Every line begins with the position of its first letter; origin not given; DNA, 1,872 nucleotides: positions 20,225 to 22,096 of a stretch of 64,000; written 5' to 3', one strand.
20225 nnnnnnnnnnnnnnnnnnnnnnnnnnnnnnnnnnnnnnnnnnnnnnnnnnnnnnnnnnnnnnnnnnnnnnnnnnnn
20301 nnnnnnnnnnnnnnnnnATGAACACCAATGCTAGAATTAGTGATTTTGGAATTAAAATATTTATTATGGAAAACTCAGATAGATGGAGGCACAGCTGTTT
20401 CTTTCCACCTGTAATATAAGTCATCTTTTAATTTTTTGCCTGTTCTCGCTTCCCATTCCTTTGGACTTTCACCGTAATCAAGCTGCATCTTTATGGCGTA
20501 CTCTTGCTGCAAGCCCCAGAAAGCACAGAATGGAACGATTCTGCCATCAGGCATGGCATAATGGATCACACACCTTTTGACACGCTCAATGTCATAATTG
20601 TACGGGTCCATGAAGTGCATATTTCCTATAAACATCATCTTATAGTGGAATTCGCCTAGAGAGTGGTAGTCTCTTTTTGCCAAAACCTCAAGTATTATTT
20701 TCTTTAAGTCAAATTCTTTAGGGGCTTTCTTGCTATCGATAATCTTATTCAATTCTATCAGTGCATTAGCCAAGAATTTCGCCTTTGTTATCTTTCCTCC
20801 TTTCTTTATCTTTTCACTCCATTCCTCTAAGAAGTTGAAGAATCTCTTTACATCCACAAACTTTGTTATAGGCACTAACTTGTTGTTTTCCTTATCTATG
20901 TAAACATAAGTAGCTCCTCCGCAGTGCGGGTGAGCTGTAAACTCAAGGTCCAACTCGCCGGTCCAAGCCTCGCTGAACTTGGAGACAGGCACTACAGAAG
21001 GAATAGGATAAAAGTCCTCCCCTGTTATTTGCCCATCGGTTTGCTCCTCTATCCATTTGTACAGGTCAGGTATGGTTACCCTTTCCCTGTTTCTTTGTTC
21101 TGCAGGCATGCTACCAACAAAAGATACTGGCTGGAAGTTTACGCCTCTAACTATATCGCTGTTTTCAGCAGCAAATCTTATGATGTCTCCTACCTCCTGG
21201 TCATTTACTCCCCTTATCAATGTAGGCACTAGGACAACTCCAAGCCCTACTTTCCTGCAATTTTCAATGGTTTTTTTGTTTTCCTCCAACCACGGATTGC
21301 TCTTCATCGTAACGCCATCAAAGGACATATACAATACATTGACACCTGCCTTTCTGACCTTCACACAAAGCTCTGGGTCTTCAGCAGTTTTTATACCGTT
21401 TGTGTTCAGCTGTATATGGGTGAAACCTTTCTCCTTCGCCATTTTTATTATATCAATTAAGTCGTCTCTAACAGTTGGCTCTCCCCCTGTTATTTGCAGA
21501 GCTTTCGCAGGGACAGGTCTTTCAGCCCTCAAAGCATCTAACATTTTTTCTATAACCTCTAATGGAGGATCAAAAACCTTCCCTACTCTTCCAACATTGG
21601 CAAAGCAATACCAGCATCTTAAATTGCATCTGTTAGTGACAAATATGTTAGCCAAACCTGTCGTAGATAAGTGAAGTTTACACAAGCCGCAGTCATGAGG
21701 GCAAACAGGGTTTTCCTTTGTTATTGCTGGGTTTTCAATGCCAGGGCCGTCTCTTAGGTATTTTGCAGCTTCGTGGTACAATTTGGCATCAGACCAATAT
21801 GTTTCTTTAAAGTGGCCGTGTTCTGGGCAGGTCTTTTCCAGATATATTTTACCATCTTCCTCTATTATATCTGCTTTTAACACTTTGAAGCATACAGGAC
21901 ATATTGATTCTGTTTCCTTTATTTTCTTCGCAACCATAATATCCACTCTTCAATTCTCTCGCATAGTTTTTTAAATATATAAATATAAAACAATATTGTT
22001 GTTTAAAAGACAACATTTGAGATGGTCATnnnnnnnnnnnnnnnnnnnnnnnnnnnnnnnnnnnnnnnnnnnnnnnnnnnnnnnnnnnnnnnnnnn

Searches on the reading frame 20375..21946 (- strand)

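Call 71: search_protein_families(library=pfam, proteins=[window:20375-21946:-], max_evalue=0.001)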
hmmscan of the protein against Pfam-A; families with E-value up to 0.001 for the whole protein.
window:20375-21946:- (523 aa): 3 families
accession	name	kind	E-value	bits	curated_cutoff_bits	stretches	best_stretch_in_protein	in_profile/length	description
PF04055.27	Radical_SAM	-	3.1e-27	96.2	29.5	1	102-259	2-166/166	Radical SAM superfamily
PF23545.1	Zn_ribbon_HMPTM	-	2e-21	75.7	27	1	9-52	2-45/45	HMPTM N-terminal zinc ribbon domain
PF13353.11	Fer4_12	-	0.00018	22.2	22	1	101-189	9-96/137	4Fe-4S single cluster domain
